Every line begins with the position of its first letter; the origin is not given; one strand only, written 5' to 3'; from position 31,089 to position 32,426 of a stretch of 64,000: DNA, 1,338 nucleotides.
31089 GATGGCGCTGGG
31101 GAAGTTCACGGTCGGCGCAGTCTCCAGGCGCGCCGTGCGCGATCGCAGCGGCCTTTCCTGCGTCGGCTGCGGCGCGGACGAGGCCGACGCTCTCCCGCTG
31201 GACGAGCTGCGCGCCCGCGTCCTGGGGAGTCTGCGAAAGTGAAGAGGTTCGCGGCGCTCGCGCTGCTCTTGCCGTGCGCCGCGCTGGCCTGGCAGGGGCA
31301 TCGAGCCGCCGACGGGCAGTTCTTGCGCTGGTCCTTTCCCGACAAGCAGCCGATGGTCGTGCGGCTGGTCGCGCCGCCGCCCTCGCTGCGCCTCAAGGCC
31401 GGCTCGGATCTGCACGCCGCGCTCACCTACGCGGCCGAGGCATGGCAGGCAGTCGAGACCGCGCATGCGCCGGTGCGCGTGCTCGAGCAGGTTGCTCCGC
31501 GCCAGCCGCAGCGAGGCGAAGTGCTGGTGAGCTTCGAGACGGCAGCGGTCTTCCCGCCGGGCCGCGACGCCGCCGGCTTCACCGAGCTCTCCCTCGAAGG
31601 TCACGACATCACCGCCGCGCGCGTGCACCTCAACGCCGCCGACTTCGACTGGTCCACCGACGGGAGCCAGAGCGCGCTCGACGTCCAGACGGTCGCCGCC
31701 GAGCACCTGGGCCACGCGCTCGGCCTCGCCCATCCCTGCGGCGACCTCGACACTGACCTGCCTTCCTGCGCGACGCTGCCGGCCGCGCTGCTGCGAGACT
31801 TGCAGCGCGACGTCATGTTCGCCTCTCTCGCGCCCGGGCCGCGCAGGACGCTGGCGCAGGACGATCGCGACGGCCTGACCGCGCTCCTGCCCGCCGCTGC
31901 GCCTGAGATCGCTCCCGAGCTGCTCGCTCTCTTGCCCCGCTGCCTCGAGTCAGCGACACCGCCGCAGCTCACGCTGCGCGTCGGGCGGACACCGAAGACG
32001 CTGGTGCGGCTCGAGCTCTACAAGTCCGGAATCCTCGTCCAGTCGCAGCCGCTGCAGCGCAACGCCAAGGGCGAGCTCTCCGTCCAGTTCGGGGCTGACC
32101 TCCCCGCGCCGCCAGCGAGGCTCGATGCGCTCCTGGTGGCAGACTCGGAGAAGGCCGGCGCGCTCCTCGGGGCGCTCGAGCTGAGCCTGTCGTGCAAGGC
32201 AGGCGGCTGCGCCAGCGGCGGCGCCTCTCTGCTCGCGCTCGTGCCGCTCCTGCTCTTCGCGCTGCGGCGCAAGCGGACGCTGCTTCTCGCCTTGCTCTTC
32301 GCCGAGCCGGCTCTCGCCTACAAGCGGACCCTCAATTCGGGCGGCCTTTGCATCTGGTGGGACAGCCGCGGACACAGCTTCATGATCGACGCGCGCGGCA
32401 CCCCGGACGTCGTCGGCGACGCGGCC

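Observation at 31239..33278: Two metzincin modules fused in one ORF, with an internal MYXO-CTERM-like tag and an HE-to-EH swapped zinc motif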

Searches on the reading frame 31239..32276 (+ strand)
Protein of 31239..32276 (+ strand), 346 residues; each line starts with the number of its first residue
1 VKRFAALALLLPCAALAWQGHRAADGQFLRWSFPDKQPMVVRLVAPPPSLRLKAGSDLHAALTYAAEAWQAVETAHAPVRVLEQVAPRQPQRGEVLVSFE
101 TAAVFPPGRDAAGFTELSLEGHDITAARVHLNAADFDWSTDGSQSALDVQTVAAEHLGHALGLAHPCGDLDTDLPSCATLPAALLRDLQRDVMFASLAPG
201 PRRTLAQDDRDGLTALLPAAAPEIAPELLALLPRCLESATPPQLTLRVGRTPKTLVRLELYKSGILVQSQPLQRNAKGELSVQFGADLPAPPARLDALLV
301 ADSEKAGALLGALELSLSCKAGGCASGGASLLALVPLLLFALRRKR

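Call 3: search_protein_families(library=pfam, proteins=[window:31239-32276:+], max_evalue=1)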
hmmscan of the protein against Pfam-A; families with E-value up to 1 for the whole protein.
window:31239-32276:+ (346 aa): 1 family
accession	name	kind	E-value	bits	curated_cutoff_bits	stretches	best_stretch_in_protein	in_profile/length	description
PF00413.30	Peptidase_M10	-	0.00013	22.3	24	1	125-165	84-124/159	Matrixin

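Call 4: search_protein_families(library=ncbifam, proteins=[window:31239-32276:+], max_evalue=1)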
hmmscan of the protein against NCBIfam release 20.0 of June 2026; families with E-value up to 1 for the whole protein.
window:31239-32276:+ (346 aa): 2 families
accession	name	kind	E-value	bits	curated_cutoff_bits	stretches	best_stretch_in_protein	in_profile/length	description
NF038122.1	metallo_LGF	subfamily_domain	0.037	14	80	1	127-172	118-166/274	NF038122 family metalloprotease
NF041905.1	MXAN_2677_2678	equivalog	0.65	9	250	1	128-166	152-201/283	myxosortase-dependent metalloprotease, MXAN_2677/MXAN_2678 family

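Call 5: find_homologous_proteins(query=window:31239-32276:+, max_evalue=0.001)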
Query window:31239-32276:+ (346 aa): 3 proteins with E <= 0.001 among 8000 candidates.
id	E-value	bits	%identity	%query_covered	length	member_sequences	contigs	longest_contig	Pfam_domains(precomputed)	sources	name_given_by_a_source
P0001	2.3e-91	325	52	95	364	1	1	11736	PF00413.31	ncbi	-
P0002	2.6e-72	262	53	77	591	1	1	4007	PF00413.31,PF13688.13,PF10462.16,PF13583.12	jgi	jgi:hypothetical protein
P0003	9.6e-54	201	52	62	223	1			PF00413.31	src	-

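Call 8: find_encoding_contigs(protein=P0001, flank=6000, max_places=4)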
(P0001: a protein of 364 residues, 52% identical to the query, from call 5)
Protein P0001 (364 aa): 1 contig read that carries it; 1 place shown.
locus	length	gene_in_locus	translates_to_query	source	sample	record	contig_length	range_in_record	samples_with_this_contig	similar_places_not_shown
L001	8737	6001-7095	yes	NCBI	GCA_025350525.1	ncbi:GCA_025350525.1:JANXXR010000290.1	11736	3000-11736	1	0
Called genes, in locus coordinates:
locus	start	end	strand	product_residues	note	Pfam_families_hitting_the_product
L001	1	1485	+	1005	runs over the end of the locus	PF07715:Plug, PF00593:TonB_dep_Rec_b-barrel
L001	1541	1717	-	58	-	-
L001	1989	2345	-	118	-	-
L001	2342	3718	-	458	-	PF00749:tRNA-synt_1c, PF19269:Anticodon_2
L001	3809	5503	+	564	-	PF01019:G_glu_transpept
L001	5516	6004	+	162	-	-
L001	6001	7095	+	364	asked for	PF00413:Peptidase_M10 (weak)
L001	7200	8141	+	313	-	PF00413:Peptidase_M10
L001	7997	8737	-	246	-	?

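Call 9: find_encoding_contigs(protein=P0002, flank=6000, max_places=4)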
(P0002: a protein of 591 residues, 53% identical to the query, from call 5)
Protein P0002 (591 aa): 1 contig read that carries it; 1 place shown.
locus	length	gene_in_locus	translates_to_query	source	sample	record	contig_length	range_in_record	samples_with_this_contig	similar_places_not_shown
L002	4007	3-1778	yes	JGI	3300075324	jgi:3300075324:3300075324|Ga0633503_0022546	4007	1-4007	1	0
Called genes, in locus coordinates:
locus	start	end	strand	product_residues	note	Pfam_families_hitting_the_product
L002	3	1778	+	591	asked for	PF13688:Reprolysin_5 (faint), PF13583:Reprolysin_4 (faint), PF10462:Peptidase_M66 (faint), PF00413:Peptidase_M10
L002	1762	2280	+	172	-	PF07452:CHRD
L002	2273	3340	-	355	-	PF04116:FA_hydroxylase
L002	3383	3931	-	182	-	PF03352:Adenine_glyco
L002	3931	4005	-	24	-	?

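Call 13: find_related_loci(query=A2, collection=genome_contigs, flank=4000)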
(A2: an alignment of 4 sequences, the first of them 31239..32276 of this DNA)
Query A2 (346 aa) in genome_contigs; peptide patterns used: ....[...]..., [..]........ (x = any residue, [..] = any of these).
599 stretches matched a pattern (row limit reached: there are more); 27 encode a relative of the query (tblastn E <= 1e-3); 27 distinct loci.
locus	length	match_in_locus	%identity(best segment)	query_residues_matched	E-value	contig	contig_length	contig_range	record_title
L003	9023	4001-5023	56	16-346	1e-106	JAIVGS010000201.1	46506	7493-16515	MAG: Myxococcales bacterium isolate MAG102 MTG102_274, whole genome shotgun sequence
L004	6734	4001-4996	52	3-330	2e-94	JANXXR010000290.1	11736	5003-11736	MAG: Deltaproteobacteria bacterium isolate GL140_3_metabat_160_sub GL140_3_k141_1030089, whole genome shotgun sequence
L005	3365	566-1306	26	38-291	4e-10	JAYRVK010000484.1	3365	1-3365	MAG: Sandaracinaceae bacterium isolate NJ_NJASGE3bin.19 k141_623646, whole genome shotgun sequence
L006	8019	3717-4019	39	109-217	1e-9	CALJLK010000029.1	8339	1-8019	MAG TPA_asm: uncultured Sandaracinus sp. isolate SRR1506987_bin.180_CONCOCT_v1.1_MAG genome assembly, contig: ERZ761602.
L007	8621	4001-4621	28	3-225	8e-8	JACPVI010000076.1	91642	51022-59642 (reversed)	MAG: Myxococcales bacterium isolate NC_groundwater_780_Ag_S2p5_69_11 JBCH_GD18_4_SO25_S179_scaffold_774709, whole genome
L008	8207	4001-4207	34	127-217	1e-7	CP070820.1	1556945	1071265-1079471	MAG: Candidatus Bathyarchaeum sp. isolate bin115 chromosome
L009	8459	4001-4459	33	65-223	3e-7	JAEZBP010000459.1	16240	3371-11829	MAG: Proteobacteria bacterium isolate OH_CBrB_201 k127_4143881, whole genome shotgun sequence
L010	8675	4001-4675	25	3-240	3e-7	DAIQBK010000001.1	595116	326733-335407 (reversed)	MAG TPA_asm: Myxococcaceae bacterium isolate CTOTU28159 NODE_1_length_595116_cov_16.288629, whole genome shotgun sequenc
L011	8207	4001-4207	42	94-165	3e-7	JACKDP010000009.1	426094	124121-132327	MAG: Myxococcales bacterium isolate HK-STAS-MYXO-10 HK-STAS-MYXO-10_9, whole genome shotgun sequence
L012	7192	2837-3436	30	4-217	5e-7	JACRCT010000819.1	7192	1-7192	MAG: Deltaproteobacteria bacterium isolate NC_groundwater_1653_Pr3_B-0.1um_69_9 SR-2_scaffold_141_2631482, whole genome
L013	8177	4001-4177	38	141-221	1e-6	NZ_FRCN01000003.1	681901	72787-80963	Chitinophaga sp. CF418, whole genome shotgun sequence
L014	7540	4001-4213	34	127-219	2e-6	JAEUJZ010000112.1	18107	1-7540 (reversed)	MAG: Myxococcales bacterium isolate new MAG-82 k141_4508844, whole genome shotgun sequence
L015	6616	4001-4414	29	33-166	4e-6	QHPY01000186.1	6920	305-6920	MAG: Verrucomicrobia bacterium isolate AV18 14_1009_12_30cm_scaffold_8200_curated, whole genome shotgun sequence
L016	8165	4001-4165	35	137-217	7e-6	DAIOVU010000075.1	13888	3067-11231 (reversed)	MAG TPA_asm: Sediminibacterium sp. isolate CTOTU24846 NODE_561_length_13888_cov_7.953734, whole genome shotgun sequence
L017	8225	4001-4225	34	122-219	7e-6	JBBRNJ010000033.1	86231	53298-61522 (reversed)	MAG: Polyangiales bacterium isolate La1_metabat2.153 LA1C_B2.153_k141_3398081L_86231_cov_14.0000, whole genome shotgun s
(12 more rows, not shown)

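Call 19: find_related_loci(query=A2, collection=metagenome_contigs, flank=4000)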
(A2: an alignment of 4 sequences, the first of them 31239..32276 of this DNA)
Query A2 (346 aa) in metagenome_contigs; peptide patterns used: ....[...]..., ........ (x = any residue, [..] = any of these).
237 stretches matched a pattern; 20 encode a relative of the query (tblastn E <= 1e-3); 20 distinct loci.
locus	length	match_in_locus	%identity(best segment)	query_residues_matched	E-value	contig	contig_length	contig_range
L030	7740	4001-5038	98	1-346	0e+0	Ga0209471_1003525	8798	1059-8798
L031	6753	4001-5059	62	3-346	2e-129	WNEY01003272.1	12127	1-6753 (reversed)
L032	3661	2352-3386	54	9-346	2e-97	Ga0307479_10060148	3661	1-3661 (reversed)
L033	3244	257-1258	53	3-330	3e-96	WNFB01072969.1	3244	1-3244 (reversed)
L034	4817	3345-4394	51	3-346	8e-94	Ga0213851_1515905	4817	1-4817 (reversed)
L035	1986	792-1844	53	3-346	3e-96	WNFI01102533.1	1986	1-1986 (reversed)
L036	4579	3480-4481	53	3-330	3e-91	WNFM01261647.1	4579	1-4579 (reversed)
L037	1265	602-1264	66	16-235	1e-94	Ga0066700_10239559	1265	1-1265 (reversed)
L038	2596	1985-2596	66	16-219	3e-84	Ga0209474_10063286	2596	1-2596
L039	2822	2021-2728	60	3-237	8e-80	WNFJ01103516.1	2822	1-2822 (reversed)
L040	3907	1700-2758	49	9-346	6e-70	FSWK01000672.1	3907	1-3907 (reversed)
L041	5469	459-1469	43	1-345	2e-51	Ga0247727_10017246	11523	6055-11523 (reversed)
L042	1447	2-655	48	136-346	7e-43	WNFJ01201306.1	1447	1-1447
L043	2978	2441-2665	36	145-218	1e-6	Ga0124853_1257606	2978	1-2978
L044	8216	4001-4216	36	147-218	3e-6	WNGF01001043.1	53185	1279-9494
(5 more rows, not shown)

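Call 26: search_protein_families(library=ncbifam, proteins=[L010:3965-5227:+, L007:3878-5305:+], max_evalue=0.1)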
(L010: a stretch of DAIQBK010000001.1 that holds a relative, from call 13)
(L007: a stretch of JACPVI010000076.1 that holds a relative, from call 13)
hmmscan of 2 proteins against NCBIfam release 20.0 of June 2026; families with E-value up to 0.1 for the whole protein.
L010:3965-5227:+ (421 aa): 6 families
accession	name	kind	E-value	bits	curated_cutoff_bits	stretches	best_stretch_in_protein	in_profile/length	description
NF041905.1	MXAN_2677_2678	equivalog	2.7e-27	95.5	250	1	112-219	127-240/283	myxosortase-dependent metalloprotease, MXAN_2677/MXAN_2678 family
NF041938.1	RSIGE_not_HEIGH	exception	2.2e-07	30.5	375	1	111-236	130-258/325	MYXO-CTERM-anchored inactivated metalloprotease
NF038122.1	metallo_LGF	subfamily_domain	0.0011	19.1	80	1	112-181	95-162/274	NF038122 family metalloprotease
NF033823.0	archmetzin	subfamily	0.0024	17.8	145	1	155-197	115-156/170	archaemetzincin family Zn-dependent metalloprotease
NF035945.1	Zn_serralysin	subfamily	0.014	14.6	500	1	162-182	161-180/462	serralysin family metalloprotease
TIGR03952.1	metzin_BF0631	equivalog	0.019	14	208.1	1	154-179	224-249/351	zinc-dependent metalloproteinase lipoprotein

L007:3878-5305:+ (476 aa): 6 families
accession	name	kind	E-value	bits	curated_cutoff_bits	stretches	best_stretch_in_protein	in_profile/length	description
NF041905.1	MXAN_2677_2678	equivalog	8.9e-24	84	250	1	141-279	127-280/283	myxosortase-dependent metalloprotease, MXAN_2677/MXAN_2678 family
NF038122.1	metallo_LGF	subfamily_domain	0.00086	19.4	80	1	161-210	114-163/274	NF038122 family metalloprotease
TIGR03952.1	metzin_BF0631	equivalog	0.0043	16.1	208.1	1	174-206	215-248/351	zinc-dependent metalloproteinase lipoprotein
NF041938.1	RSIGE_not_HEIGH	exception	0.0047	16.2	375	0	140-241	130-238/325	MYXO-CTERM-anchored inactivated metalloprotease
NF035945.1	Zn_serralysin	subfamily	0.0079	15.4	500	1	188-209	159-180/462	serralysin family metalloprotease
NF033823.0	archmetzin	subfamily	0.031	14.2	145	1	188-215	120-146/170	archaemetzincin family Zn-dependent metalloprotease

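Call 27: search_protein_families(library=pfam, proteins=[L010:3965-5227:+, L007:3878-5305:+], max_evalue=0.1)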
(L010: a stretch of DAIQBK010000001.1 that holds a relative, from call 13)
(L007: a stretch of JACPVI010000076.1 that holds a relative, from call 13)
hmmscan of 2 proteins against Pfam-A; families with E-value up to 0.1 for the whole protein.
L010:3965-5227:+ (421 aa): 5 families
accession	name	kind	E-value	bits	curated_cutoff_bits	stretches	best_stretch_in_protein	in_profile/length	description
PF00413.30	Peptidase_M10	-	6.8e-10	39.5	24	1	113-213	66-158/159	Matrixin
PF16313.11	DUF4953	-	0.0033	17.1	24.2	1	162-186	13-37/316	Met-zincin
PF07998.17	Peptidase_M54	-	0.0081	16.6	24.4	1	162-199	145-180/194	Peptidase family M54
PF10462.15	Peptidase_M66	-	0.0097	15.4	20.6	1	162-188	192-220/306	Peptidase M66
PF13688.12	Reprolysin_5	-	0.026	15.2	27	1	161-184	140-163/196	Metallo-peptidase family M12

L007:3878-5305:+ (476 aa): 6 families
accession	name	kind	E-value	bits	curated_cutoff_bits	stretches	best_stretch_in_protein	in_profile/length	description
PF00413.30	Peptidase_M10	-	4.5e-11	43.3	24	1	163-242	84-159/159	Matrixin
PF07998.17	Peptidase_M54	-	0.019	15.4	24.4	1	190-228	145-181/194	Peptidase family M54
PF10462.15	Peptidase_M66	-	0.027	13.9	20.6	1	190-208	192-210/306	Peptidase M66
PF05572.19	Peptidase_M43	-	0.029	14.7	23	1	186-207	64-85/152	Pregnancy-associated plasma protein-A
PF13688.12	Reprolysin_5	-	0.071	13.8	27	0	187-209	138-160/196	Metallo-peptidase family M12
PF16313.11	DUF4953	-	0.081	12.5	24.2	0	191-207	14-30/316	Met-zincin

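Call 51: search_protein_representatives(protein=window:31239-32204:+)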
Query: 322 residues. Proteins with E-value up to 0.001 (for the whole library): 244; up to 1e-10: 22; up to 1e-30: 5. The best 150 are listed.
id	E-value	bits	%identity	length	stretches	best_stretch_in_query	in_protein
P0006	7.5e-133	459.2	63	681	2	1-322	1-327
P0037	1.1e-63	232.0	52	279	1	5-244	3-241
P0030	2.5e-49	184.9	44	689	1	8-321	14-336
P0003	8.5e-47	176.6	53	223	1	127-320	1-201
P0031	2.7e-45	171.7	44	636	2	2-321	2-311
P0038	3.4e-18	82.6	39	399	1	126-318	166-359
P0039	3.5e-18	82.6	52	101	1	15-105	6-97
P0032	1.3e-16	77.5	48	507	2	193-320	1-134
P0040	3.4e-14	69.5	69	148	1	91-145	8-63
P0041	4.2e-14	69.2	37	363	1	103-220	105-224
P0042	3.1e-13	66.3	35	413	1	10-239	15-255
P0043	4.0e-13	66.0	36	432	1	14-230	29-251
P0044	4.9e-13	65.7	43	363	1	111-238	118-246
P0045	1.3e-12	64.2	56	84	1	84-144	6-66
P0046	1.7e-12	64.0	35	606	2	60-239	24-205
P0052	7.0e-11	58.6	32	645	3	3-306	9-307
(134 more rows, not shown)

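Call 53: find_encoding_contigs(protein=P0052, flank=3000, max_places=2)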
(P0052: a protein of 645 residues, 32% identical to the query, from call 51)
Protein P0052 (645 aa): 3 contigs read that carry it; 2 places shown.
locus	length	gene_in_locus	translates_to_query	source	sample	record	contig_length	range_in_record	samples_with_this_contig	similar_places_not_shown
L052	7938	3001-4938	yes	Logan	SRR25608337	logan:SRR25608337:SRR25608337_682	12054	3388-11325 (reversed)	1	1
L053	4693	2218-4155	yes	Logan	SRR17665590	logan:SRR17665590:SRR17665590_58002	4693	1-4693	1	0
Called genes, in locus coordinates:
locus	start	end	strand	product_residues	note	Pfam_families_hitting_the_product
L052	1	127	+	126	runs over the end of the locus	PF06339:Ectoine_synth, PF07883:Cupin_2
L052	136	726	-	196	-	-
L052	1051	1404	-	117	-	-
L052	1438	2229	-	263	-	PF02517:Rce1-like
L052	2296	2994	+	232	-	-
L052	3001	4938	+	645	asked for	PF13688:Reprolysin_5 (faint), PF00413:Peptidase_M10 (weak)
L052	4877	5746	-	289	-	PF01435:Peptidase_M48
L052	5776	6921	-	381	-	PF14346:DUF4398, PF00691:OmpA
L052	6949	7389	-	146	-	PF14346:DUF4398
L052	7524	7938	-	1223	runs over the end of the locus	-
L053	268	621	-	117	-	-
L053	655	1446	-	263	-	PF02517:Rce1-like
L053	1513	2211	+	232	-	-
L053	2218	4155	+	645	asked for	PF13688:Reprolysin_5 (faint), PF00413:Peptidase_M10 (weak)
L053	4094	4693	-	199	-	?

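Call 55: search_protein_families(library=ncbifam, proteins=[L052:1441-2229:-, L052:2296-2991:+, L052:3001-4935:+], max_evalue=0.01)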
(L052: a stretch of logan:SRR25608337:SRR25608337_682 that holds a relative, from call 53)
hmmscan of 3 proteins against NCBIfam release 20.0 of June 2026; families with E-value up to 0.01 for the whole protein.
L052:1441-2229:- (263 aa): 3 families
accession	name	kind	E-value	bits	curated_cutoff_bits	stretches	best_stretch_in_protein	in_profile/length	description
NF040590.1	CPBP_Pyro_MrtA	exception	4.5e-17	62.9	200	1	69-255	26-193/194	CPBP family archaeomyxosortase MrtA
NF041647.1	ABC_perm_CPBP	equivalog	2.7e-08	33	435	1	173-245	554-625/636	ABC transporter permease subunit/CPBP intramembrane protease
NF033192.3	CPBP_JDVT_MrtJ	equivalog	7.7e-08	32.9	75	1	176-247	12-92/98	JDVT-CTERM system glutamic-type intramembrane protease MrtJ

L052:2296-2991:+ (232 aa): 0 families

L052:3001-4935:+ (645 aa): 5 families
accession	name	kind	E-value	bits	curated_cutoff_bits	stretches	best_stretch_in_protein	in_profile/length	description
NF041905.1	MXAN_2677_2678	equivalog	4.1e-57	193.3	250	3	456-597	127-268/283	myxosortase-dependent metalloprotease, MXAN_2677/MXAN_2678 family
NF041938.1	RSIGE_not_HEIGH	exception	1.4e-18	67.3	375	1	454-639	129-323/325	MYXO-CTERM-anchored inactivated metalloprotease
NF038122.1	metallo_LGF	subfamily_domain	8.6e-12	45.7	80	2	119-175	102-165/274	NF038122 family metalloprotease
NF033823.0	archmetzin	subfamily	1.4e-05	25.1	145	0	505-527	120-142/170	archaemetzincin family Zn-dependent metalloprotease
NF035945.1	Zn_serralysin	subfamily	6.1e-05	22.4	500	1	507-529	161-183/462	serralysin family metalloprotease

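Call 68: predict_structure(alignment_id=A4)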
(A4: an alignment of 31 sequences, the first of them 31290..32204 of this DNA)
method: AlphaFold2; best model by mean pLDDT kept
length: 305 residues; sequences in the alignment: 31
mean_pLDDT: 90.9   pTM: 0.88
mean pLDDT of the five models: 90.9, 90.6, 89.0, 84.7, 82.9
residues with pLDDT >= 90: 220; 70-90: 75; 50-70: 9; < 50: 1
segments of 3 or more residues with pLDDT < 50: none
pLDDT, mean of each block of 10 residues (from residue 1): 92 86 95 94 95 94 92 96 82 86 95 95 94 97 94 81 89 91 90 95 93 92 80 92 90 94 91 91 91 90 72
secondary structure, 60 per line:
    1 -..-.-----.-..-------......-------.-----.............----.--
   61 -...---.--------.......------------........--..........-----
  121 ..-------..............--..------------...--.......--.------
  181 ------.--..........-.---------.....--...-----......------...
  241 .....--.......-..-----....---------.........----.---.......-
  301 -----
elements in order: E22-27 H41-53 E62-64 E77-83 E96-103 E106-115 H132-143 H165-171 H190-199 E211-215 E218-220 E226-231 E238-245 E248-254 E263-266 E276-284 E293-299
